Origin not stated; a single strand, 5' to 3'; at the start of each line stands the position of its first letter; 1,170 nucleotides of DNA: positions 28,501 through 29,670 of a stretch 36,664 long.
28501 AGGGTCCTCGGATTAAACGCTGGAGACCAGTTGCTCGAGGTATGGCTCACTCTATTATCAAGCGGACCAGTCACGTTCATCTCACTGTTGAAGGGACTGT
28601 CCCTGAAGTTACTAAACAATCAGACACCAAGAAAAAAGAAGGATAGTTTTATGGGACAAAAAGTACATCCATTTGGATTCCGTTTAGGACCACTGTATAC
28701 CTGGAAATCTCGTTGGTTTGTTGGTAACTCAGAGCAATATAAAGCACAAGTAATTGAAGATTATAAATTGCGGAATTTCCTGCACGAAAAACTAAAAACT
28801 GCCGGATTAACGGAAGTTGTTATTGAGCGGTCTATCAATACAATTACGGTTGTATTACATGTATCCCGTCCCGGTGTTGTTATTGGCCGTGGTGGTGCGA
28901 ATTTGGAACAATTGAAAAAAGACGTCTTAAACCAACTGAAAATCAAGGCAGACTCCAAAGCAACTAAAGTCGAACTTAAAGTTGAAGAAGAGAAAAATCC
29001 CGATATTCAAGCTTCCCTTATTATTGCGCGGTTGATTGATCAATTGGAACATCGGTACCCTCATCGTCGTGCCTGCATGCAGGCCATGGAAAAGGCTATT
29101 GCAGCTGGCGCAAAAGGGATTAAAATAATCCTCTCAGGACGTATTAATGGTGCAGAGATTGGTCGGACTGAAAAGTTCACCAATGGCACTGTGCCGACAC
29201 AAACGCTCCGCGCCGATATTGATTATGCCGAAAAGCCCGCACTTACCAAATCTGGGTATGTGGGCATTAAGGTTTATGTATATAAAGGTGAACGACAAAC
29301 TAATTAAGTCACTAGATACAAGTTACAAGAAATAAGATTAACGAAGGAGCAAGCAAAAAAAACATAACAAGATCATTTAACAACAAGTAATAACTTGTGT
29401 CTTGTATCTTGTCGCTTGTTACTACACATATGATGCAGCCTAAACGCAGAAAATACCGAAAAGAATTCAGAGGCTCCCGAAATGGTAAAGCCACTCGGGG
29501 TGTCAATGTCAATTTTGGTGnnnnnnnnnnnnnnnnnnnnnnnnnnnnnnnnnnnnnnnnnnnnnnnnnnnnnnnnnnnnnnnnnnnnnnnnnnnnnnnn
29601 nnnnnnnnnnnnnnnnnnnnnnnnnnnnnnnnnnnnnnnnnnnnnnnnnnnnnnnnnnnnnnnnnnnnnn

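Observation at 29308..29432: The S10 operon is interrupted between rpsC and rplP by a 122-nt spacer carrying the same heptad element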

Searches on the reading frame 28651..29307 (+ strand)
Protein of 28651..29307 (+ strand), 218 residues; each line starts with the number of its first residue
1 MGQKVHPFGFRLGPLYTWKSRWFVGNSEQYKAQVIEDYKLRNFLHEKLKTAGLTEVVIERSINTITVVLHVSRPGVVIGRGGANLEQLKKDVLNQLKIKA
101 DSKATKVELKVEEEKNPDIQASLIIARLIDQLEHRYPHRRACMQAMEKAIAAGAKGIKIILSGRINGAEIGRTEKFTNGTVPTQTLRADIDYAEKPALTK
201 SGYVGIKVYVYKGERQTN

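Call 17: find_encoding_contigs(protein=window:28651-29307:+, flank=10000, max_places=10)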
Protein window:28651-29307:+ (218 aa): 2 contigs read that carry it; 2 places shown.
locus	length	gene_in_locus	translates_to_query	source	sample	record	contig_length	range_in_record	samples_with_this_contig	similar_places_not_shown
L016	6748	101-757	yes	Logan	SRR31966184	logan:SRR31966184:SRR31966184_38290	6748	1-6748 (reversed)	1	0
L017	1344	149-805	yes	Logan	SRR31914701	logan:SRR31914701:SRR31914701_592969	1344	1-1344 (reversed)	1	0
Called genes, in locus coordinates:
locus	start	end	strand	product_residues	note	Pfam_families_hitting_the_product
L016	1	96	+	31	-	?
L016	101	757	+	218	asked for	PF07650:KH_2, PF00189:Ribosomal_S3_C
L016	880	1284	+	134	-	PF00252:Ribosomal_L16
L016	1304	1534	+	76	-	PF00831:Ribosomal_L29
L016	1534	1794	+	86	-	PF00366:Ribosomal_S17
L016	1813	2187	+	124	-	PF00238:Ribosomal_L14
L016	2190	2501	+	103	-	PF00467:KOW, PF17136:ribosomal_L24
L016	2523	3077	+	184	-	PF00281:Ribosomal_L5, PF00673:Ribosomal_L5_C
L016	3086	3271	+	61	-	PF00253:Ribosomal_S14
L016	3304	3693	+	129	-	PF00410:Ribosomal_S8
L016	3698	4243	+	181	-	PF00347:Ribosomal_L6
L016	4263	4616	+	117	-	PF00861:Ribosomal_L18p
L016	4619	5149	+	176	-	PF00333:Ribosomal_S5, PF03719:Ribosomal_S5_C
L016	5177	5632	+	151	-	PF00828:Ribosomal_L27A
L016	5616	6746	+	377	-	?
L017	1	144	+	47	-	?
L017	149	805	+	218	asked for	PF07650:KH_2, PF00189:Ribosomal_S3_C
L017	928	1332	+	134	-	PF00252:Ribosomal_L16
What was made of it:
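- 28651..29307 (+): rpsC (ribosomal protein S3), stop TAA 29305-29307. KH_2 and Ribosomal_S3_C domains on the identical protein (call 17).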

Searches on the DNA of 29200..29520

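Call 63: search_rna_families(source=window, start=29200, end=29520, threshold=evalue, max_evalue=1)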
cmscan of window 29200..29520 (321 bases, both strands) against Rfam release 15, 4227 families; matches with E-value up to 1: 0.
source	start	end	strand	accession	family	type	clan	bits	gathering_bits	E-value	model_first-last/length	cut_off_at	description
